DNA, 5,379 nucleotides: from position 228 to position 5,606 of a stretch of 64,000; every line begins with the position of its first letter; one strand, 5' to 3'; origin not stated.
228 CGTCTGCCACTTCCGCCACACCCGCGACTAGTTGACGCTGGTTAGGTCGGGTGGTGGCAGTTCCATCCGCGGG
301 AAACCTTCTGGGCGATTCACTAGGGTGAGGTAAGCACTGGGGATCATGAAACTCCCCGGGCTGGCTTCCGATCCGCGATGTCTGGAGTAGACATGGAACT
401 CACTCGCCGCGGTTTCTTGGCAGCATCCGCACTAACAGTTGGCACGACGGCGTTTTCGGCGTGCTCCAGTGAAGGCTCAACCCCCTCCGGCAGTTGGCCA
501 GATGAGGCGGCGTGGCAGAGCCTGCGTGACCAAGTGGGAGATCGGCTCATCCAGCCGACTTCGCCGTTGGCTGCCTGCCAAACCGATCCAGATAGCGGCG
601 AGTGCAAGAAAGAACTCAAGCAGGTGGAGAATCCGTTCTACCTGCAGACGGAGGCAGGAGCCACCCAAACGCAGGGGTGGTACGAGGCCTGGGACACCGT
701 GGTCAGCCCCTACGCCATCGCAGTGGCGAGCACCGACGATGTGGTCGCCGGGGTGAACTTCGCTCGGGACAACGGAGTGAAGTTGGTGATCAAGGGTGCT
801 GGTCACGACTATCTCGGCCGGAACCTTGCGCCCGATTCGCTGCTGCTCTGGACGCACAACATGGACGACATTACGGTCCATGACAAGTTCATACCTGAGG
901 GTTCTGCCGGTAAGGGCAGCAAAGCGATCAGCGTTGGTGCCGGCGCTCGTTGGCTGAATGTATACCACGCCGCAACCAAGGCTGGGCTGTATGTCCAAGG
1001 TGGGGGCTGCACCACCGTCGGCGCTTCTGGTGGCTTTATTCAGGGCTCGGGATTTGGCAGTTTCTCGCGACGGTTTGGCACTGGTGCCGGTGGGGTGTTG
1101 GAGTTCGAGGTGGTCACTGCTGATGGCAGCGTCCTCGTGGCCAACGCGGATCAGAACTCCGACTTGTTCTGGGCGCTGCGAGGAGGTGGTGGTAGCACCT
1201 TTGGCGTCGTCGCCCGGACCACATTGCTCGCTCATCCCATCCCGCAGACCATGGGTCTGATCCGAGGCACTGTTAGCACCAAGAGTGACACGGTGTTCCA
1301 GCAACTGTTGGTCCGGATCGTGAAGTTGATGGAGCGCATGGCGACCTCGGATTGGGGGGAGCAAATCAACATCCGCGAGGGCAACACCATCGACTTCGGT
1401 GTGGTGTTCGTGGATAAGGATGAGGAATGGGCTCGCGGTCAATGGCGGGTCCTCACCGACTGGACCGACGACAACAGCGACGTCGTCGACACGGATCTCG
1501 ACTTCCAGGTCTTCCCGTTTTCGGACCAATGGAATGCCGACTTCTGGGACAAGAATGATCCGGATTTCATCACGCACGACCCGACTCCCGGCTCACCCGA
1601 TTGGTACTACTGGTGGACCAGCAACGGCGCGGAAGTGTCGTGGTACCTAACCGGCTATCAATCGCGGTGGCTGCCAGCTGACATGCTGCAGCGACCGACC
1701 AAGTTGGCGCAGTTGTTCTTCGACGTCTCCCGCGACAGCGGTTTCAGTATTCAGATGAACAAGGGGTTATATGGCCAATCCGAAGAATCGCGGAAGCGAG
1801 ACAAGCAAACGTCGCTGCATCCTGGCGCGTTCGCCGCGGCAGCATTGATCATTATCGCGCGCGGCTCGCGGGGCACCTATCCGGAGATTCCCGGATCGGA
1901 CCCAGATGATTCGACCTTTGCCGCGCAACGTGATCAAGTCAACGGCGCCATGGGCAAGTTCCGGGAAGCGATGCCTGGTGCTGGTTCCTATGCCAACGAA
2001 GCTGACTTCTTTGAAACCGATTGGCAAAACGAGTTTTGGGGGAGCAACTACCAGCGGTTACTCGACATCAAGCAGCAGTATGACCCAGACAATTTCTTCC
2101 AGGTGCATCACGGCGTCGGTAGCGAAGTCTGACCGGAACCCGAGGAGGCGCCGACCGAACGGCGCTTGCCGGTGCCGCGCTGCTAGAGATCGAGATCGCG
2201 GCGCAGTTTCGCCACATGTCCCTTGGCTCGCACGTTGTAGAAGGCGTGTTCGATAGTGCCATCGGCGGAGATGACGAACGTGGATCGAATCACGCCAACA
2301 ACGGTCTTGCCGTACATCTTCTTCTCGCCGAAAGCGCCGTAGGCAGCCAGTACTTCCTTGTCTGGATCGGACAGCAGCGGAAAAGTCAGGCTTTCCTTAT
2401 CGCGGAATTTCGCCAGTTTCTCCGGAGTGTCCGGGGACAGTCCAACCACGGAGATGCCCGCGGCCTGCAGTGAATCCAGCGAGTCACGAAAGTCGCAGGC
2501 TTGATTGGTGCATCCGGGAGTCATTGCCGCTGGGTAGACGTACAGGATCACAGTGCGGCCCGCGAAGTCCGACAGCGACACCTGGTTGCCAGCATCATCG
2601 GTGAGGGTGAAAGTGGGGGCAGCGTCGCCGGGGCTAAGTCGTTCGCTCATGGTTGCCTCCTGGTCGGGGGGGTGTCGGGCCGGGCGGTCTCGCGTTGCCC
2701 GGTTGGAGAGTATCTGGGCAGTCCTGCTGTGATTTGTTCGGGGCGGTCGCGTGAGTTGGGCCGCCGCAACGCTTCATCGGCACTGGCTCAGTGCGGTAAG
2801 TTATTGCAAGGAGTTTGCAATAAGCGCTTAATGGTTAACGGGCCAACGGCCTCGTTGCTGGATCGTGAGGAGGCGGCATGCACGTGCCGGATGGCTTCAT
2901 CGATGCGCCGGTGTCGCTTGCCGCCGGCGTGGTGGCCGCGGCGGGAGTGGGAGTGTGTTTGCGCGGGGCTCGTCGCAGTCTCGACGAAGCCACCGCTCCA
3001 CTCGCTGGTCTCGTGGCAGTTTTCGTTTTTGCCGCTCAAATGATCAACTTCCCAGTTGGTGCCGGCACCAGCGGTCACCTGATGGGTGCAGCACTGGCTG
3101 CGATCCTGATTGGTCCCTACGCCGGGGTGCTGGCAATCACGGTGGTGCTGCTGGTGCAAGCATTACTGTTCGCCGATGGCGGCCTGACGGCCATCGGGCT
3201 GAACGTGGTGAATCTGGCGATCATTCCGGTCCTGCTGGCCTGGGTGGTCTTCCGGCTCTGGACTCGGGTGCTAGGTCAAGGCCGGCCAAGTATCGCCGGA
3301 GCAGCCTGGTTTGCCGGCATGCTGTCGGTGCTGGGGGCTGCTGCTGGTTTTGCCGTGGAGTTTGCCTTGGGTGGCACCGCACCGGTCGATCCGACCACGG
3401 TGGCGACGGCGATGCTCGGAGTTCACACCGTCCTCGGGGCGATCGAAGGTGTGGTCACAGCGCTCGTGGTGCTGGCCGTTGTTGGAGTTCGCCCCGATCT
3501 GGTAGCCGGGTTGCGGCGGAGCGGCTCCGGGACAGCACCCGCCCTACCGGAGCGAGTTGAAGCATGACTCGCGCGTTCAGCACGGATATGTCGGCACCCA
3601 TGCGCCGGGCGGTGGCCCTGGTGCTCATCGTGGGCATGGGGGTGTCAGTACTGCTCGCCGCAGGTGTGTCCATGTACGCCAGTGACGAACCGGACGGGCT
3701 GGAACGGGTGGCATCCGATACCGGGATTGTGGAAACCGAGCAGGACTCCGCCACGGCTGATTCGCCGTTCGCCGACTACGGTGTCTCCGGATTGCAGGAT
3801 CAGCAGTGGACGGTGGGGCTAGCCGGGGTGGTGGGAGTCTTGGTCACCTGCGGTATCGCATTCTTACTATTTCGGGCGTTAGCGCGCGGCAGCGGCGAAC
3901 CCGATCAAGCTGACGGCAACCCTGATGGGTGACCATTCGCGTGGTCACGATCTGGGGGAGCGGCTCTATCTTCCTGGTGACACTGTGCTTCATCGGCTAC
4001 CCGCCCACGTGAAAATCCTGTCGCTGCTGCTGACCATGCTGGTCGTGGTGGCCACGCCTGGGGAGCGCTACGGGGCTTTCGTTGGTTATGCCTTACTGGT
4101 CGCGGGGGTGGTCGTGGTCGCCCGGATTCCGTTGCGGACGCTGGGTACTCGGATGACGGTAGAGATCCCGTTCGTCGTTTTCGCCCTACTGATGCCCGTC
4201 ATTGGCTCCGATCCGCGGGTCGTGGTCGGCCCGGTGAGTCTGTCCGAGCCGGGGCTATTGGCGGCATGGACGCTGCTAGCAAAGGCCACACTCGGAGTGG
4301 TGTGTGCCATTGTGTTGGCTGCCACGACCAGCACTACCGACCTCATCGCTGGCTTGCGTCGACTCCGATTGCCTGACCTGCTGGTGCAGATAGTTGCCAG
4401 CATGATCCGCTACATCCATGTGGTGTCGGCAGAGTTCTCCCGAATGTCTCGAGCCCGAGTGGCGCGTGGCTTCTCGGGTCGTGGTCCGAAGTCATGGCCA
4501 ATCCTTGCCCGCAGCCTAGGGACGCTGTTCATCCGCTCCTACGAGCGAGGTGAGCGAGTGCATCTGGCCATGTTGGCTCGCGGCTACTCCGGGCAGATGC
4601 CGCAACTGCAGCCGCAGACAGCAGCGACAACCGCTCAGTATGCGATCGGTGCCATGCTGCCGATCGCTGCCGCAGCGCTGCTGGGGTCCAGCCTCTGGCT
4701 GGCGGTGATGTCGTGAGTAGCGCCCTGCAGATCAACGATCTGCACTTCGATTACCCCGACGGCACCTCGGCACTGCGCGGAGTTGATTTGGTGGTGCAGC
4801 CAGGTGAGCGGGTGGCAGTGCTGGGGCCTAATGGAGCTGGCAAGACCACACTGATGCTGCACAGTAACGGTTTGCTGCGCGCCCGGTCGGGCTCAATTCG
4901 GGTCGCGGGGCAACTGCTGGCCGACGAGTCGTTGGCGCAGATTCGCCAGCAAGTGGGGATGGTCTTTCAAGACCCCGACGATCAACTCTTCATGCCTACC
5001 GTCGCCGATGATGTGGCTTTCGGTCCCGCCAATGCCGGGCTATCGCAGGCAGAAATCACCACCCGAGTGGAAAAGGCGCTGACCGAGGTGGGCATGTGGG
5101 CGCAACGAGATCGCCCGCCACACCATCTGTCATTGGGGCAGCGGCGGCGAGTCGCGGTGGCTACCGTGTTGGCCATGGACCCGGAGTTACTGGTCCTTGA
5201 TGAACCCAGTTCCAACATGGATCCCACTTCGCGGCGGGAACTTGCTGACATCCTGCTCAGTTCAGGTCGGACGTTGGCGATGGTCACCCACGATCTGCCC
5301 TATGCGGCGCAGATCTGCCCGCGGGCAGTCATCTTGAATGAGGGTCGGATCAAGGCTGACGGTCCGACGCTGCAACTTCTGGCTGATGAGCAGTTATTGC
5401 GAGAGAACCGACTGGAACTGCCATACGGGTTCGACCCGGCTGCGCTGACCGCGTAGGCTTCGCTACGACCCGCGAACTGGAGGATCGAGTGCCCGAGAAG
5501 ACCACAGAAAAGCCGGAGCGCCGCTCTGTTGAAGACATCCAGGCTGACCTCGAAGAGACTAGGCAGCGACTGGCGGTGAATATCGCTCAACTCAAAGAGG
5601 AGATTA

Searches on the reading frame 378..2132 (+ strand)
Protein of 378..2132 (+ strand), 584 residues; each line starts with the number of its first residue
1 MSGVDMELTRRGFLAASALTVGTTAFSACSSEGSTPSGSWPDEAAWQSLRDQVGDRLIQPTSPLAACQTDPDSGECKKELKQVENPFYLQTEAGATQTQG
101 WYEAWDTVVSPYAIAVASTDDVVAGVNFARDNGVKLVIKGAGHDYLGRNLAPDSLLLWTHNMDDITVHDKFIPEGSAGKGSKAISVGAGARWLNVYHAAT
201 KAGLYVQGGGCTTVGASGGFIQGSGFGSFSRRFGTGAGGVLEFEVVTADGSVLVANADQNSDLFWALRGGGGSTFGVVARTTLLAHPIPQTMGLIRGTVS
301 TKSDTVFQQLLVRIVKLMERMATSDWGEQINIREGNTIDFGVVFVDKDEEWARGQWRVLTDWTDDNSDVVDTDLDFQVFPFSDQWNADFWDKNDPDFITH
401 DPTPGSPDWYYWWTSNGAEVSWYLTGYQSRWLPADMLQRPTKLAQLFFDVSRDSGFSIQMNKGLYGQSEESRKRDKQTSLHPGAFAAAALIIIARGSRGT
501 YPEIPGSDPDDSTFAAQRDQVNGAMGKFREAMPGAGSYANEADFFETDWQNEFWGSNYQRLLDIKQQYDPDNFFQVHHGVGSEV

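Call 59: search_protein_families(library=pfam, max_evalue=0.000001, proteins=[window:378-2132:+])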
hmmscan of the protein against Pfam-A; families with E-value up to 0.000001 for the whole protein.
window:378-2132:+ (584 aa): 2 families
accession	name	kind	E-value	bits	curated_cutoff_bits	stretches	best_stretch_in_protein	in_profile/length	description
PF01565.28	FAD_binding_4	-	3.5e-19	69.3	26.4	1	113-254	4-137/139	FAD binding domain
PF08031.17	BBE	-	2.2e-16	60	20.6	1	537-580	1-44/45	Berberine and berberine like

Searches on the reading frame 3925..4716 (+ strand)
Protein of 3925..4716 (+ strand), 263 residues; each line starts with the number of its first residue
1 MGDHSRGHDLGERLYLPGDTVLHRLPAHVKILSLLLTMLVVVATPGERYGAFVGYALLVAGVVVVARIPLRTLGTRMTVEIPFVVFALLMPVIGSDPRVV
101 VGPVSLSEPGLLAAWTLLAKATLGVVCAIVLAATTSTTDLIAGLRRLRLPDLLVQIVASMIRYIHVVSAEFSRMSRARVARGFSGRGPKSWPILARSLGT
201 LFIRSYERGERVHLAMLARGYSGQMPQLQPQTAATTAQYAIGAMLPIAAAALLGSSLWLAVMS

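Call 59: search_protein_families(library=pfam, max_evalue=0.000001, proteins=[window:3925-4716:+])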
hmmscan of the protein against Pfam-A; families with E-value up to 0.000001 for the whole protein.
window:3925-4716:+ (263 aa): 1 family
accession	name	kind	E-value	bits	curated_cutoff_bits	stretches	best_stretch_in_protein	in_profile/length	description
PF02361.21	CbiQ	-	3.9e-34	118.6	25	1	20-225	3-213/216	Cobalt transport protein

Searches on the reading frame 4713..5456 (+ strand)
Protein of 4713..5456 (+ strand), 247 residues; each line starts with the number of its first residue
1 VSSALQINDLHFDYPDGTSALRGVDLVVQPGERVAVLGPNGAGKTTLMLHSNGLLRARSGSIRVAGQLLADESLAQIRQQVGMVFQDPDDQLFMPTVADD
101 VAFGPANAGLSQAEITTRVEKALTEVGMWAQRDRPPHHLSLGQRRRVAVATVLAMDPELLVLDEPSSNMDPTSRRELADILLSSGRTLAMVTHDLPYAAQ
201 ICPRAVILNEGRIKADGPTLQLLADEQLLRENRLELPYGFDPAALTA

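Call 59: search_protein_families(library=pfam, max_evalue=0.000001, proteins=[window:4713-5456:+])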
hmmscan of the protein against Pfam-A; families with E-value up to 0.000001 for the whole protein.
window:4713-5456:+ (247 aa): 2 families
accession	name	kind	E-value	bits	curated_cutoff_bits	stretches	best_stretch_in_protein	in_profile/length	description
PF00005.33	ABC_tran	-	1.6e-31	110.2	25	1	21-166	1-136/137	ABC transporter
PF13304.12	AAA_21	-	3.8e-11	44.1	27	1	132-194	231-299/304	AAA domain, putative AbiEii toxin, Type IV TA system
